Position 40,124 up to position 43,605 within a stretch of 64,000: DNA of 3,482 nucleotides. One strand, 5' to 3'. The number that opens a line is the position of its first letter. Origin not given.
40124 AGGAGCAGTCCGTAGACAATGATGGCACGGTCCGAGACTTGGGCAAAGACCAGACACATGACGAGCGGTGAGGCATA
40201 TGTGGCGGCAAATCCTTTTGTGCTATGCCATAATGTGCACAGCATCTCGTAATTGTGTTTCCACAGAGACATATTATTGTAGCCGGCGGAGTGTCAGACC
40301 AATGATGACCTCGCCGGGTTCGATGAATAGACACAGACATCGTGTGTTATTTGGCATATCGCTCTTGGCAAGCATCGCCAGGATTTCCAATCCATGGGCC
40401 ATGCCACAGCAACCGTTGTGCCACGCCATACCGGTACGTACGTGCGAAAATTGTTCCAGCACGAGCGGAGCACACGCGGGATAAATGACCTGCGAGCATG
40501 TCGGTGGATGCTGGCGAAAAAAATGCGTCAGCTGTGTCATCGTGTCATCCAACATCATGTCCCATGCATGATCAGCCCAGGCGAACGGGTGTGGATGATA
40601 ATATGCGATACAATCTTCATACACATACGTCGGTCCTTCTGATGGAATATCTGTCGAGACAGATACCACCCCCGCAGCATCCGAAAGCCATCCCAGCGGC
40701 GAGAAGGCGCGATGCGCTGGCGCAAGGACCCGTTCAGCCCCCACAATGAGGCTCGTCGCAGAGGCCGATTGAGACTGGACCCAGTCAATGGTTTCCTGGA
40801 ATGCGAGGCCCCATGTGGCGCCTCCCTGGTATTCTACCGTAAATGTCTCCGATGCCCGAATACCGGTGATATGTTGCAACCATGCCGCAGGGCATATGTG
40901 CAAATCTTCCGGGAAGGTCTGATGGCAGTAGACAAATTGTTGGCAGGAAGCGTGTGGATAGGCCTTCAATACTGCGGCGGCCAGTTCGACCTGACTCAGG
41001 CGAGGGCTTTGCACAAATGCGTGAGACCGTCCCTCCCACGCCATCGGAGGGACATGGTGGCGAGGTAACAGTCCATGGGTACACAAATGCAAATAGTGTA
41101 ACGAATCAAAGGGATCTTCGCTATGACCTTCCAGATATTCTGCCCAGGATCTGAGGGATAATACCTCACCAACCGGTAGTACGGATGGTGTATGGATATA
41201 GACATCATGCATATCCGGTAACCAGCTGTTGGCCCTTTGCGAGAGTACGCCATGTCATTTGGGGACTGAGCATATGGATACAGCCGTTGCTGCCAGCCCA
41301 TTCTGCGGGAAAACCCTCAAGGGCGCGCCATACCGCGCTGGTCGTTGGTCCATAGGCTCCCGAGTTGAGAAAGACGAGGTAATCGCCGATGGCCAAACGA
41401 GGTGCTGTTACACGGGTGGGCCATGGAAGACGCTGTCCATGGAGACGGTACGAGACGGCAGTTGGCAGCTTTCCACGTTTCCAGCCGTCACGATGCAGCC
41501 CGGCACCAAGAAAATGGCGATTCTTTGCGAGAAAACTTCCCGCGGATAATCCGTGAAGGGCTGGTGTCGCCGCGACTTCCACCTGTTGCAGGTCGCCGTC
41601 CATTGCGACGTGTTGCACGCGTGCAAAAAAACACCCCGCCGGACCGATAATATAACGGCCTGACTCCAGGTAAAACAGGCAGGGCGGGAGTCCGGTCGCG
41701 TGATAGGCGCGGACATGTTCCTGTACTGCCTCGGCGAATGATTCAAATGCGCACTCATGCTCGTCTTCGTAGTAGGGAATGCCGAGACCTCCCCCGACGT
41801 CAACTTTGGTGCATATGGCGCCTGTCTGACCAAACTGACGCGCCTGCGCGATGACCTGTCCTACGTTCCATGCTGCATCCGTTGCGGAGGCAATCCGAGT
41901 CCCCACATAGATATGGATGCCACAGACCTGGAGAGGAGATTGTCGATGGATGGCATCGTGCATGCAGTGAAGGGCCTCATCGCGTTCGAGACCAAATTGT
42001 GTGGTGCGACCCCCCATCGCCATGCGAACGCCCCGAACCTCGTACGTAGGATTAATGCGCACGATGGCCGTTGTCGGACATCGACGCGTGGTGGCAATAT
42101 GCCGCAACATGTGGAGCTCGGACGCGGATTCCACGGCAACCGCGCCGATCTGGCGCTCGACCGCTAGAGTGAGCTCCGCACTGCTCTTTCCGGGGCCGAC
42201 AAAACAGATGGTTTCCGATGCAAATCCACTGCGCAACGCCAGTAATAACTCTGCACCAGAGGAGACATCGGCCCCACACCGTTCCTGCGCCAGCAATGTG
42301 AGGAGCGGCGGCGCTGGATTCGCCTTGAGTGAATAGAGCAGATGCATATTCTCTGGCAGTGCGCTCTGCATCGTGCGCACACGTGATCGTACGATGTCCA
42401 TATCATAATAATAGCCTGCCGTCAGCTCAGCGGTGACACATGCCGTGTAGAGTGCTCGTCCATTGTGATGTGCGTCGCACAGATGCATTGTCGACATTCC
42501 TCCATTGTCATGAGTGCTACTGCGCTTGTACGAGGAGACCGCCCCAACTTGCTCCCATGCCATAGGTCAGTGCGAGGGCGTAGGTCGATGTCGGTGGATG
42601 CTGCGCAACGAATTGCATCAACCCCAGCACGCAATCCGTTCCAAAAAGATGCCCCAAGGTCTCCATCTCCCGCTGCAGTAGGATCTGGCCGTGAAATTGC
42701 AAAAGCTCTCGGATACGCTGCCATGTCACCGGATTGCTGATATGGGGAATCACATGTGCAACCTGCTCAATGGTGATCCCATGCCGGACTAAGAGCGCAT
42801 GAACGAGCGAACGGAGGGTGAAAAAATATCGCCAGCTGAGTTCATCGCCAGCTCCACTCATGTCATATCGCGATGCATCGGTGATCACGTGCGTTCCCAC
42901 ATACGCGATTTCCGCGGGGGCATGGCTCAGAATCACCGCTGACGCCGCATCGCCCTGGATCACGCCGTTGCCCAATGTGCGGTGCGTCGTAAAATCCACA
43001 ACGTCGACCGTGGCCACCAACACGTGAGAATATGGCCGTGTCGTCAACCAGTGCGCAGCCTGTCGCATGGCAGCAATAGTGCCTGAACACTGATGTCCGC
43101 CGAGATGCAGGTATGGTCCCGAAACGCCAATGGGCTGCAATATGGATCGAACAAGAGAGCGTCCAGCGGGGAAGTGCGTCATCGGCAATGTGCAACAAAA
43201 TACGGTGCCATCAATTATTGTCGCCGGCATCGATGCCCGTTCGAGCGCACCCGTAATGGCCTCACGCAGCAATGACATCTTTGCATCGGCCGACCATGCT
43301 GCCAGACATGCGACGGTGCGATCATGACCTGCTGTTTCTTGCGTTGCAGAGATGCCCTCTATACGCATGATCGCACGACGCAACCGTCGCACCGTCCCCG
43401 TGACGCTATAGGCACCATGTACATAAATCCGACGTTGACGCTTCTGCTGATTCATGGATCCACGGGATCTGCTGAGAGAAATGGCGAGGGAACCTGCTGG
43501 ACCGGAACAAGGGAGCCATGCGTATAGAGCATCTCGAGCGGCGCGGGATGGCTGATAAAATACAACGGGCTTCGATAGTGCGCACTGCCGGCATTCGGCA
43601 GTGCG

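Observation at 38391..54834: Orphan 18-gene biosynthetic operon without PKS or NRPS, built around a free ACP, on a lower-G+C island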

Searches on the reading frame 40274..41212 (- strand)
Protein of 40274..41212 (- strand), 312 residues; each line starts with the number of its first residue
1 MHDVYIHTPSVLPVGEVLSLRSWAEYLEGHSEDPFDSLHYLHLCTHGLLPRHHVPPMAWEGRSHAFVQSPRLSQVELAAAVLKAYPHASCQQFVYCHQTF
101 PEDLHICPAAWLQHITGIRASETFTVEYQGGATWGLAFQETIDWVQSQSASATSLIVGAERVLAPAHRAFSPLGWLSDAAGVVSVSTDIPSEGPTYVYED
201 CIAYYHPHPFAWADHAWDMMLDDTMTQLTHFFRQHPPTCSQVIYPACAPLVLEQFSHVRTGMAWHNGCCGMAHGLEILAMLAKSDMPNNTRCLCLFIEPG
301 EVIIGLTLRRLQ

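Call 4: search_protein_families(library=pfam, proteins=[window:40274-41212:-], max_evalue=0.01)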
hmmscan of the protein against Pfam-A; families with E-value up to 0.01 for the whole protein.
window:40274-41212:- (312 aa): 0 families

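Call 28: search_protein_families(library=pfam, proteins=[window:40274-41212:-], max_evalue=10)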
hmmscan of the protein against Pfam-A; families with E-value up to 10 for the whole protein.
window:40274-41212:- (312 aa): 0 families

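Call 29: search_protein_families(library=ncbifam, proteins=[window:40274-41212:-], max_evalue=0.1)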
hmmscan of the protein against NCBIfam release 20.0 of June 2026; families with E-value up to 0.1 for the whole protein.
window:40274-41212:- (312 aa): 0 families

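Call 41: find_homologous_proteins(query=window:40274-41212:-, max_evalue=0.01)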
Query window:40274-41212:- (312 aa): 2 proteins with E <= 0.01 among 1459 candidates.
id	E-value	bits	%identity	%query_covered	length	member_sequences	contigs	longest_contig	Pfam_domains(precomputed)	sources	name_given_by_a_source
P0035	8.9e-176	602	100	82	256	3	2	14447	-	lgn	-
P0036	1.4e-123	431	58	100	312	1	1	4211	-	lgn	-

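Call 55: find_encoding_contigs(protein=P0036, flank=10000, max_places=2)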
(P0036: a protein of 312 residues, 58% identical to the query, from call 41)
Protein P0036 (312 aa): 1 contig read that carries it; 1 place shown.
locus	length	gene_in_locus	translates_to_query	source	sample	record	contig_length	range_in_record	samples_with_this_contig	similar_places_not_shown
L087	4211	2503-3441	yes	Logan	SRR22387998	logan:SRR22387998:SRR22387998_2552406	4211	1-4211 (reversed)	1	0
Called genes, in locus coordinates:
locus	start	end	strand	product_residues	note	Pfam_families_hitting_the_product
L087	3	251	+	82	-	?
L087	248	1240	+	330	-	PF08545:ACP_syn_III (weak), PF08541:ACP_syn_III_C (weak)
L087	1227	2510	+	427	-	PF02784:Orn_Arg_deC_N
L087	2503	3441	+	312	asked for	-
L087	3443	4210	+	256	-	?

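Call 68: find_related_loci(query=A2, collection=metagenome_contigs, flank=10000)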
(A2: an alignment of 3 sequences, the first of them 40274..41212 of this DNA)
Query A2 (312 aa) in metagenome_contigs; peptide patterns used: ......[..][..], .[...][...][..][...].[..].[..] (x = any residue, [..] = any of these).
106 stretches matched a pattern, but none encodes a relative of the query by tblastn (E <= 1e-3).

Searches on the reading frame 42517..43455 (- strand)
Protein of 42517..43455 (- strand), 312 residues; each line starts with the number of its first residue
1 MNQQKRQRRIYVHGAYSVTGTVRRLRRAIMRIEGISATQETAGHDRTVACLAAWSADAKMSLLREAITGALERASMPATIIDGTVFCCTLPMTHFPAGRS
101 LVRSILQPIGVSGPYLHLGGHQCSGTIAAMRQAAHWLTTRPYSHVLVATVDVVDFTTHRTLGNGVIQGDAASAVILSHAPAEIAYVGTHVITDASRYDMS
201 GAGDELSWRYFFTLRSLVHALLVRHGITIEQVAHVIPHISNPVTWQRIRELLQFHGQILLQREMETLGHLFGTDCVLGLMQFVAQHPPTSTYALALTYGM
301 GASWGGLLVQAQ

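Call 8: search_solved_structures(query=window:42517-43455:-, max_evalue=1)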
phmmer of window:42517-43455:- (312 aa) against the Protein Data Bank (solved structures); distinct sequences matched with E-value up to 1: 27.
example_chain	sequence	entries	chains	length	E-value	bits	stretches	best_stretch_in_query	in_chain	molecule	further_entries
3h76_A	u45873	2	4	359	5.4e-07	32.2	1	213-309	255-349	PQS biosynthetic enzyme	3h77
3h78_A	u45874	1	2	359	9.7e-06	28.1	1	213-309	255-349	PQS biosynthetic enzyme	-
2ebd_A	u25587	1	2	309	1.5e-05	27.5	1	64-309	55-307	3-oxoacyl-[acyl-carrier-protein] synthase 3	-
4v2p_A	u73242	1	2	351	0.00012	24.5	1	64-184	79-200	KETOSYNTHASE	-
2aj9_A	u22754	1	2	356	0.00028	23.3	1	53-182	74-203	3-oxoacyl-[acyl-carrier-protein] synthase III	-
8vd9_A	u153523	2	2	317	0.00034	23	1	65-309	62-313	Beta-ketoacyl-[acyl-carrier-protein] synthase III 1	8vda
4ewp_A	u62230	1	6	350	0.0004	22.8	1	213-307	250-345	3-oxoacyl-[acyl-carrier-protein] synthase 3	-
1hzp_A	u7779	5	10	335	0.00042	22.7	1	57-182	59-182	3-OXOACYL-[ACYL-CARRIER-PROTEIN] SYNTHASE III | 3-oxoacyl-[acyl-carrier-protein] synthase 3 | Beta-ketoacyl-ACP synthase III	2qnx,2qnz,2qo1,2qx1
1m1m_A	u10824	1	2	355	0.00053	22.4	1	57-182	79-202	3-OXOACYL-[ACYL-CARRIER-PROTEIN] SYNTHASE III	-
2ahb_A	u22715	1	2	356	0.0006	22.2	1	57-182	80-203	Beta- ketoacyl-ACP synthase III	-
2qny_A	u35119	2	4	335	0.0011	21.4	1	57-182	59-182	3-oxoacyl-[acyl-carrier-protein] synthase 3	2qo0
4wzu_A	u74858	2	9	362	0.0016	20.8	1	104-198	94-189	3-oxoacyl-[acyl-carrier-protein] synthase 3 protein 2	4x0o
1u6e_A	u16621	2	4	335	0.0025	20.1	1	57-182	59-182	3-oxoacyl-[acyl-carrier-protein] synthase III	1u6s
1ebl_A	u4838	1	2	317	0.0054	19.1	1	64-196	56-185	BETA-KETOACYL-ACP SYNTHASE III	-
1hn9_A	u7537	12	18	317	0.0058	19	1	64-197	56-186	BETA-KETOACYL-ACYL CARRIER PROTEIN SYNTHASE III | 3-oxoacyl-[acyl-carrier-protein] synthase III | 3-oxoacyl-[acyl-carrier-protein] synthase 3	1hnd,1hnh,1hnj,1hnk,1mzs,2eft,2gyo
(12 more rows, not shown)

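Call 29: search_protein_families(library=ncbifam, proteins=[window:42517-43455:-], max_evalue=0.1)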
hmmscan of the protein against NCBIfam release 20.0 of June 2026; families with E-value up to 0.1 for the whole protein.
window:42517-43455:- (312 aa): 10 families
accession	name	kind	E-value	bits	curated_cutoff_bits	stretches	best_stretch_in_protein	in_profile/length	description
TIGR00747.1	fabH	subfamily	2.2e-12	46.7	292.1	2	61-198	53-188/322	beta-ketoacyl-ACP synthase III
NF006829.0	PRK09352.1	subfamily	1e-10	41.1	249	1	60-310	54-320/322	beta-ketoacyl-ACP synthase 3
NF005541.0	PRK07204.1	equivalog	1.5e-06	27.8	402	2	64-193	57-186/329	beta-ketoacyl-ACP synthase III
NF005703.0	PRK07515.1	equivalog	1.3e-05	24.3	304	1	53-182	92-216/373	beta-ketoacyl-ACP synthase III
NF004623.0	PRK05963.1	equivalog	5.1e-05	22.7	437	1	56-199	51-192/328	beta-ketoacyl-ACP synthase III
TIGR01835.1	HMG-CoA-S_prok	equivalog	0.0063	15.3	360.35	1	121-182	107-166/382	hydroxymethylglutaryl-CoA synthase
NF058659.1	cispenta_AmcG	equivalog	0.012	15.3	80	1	109-158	100-149/157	cispentacin moiety biosynthesis protein AmcG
NF004798.0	PRK06147.1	equivalog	0.017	14.3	342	0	52-179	58-202/349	3-oxoacyl-(acyl carrier protein) synthase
NF005308.0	PRK06840.1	equivalog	0.078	12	315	0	104-195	96-191/339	3-oxoacyl-ACP synthase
TIGR01930.1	AcCoA-C-Actrans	subfamily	0.097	11.6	240.55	0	61-152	23-112/385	acetyl-CoA C-acyltransferase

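Call 39: search_solved_structures(query=window:42517-43455:-, max_evalue=0.0001, show_alignments=3)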
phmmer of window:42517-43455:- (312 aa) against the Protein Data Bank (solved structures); distinct sequences matched with E-value up to 0.0001: 3.
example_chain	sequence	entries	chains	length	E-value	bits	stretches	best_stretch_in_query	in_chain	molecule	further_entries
3h76_A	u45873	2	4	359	5.4e-07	32.2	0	213-309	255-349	PQS biosynthetic enzyme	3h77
3h78_A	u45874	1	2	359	9.7e-06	28.1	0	213-309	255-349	PQS biosynthetic enzyme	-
2ebd_A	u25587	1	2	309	1.5e-05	27.5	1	64-309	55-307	3-oxoacyl-[acyl-carrier-protein] synthase 3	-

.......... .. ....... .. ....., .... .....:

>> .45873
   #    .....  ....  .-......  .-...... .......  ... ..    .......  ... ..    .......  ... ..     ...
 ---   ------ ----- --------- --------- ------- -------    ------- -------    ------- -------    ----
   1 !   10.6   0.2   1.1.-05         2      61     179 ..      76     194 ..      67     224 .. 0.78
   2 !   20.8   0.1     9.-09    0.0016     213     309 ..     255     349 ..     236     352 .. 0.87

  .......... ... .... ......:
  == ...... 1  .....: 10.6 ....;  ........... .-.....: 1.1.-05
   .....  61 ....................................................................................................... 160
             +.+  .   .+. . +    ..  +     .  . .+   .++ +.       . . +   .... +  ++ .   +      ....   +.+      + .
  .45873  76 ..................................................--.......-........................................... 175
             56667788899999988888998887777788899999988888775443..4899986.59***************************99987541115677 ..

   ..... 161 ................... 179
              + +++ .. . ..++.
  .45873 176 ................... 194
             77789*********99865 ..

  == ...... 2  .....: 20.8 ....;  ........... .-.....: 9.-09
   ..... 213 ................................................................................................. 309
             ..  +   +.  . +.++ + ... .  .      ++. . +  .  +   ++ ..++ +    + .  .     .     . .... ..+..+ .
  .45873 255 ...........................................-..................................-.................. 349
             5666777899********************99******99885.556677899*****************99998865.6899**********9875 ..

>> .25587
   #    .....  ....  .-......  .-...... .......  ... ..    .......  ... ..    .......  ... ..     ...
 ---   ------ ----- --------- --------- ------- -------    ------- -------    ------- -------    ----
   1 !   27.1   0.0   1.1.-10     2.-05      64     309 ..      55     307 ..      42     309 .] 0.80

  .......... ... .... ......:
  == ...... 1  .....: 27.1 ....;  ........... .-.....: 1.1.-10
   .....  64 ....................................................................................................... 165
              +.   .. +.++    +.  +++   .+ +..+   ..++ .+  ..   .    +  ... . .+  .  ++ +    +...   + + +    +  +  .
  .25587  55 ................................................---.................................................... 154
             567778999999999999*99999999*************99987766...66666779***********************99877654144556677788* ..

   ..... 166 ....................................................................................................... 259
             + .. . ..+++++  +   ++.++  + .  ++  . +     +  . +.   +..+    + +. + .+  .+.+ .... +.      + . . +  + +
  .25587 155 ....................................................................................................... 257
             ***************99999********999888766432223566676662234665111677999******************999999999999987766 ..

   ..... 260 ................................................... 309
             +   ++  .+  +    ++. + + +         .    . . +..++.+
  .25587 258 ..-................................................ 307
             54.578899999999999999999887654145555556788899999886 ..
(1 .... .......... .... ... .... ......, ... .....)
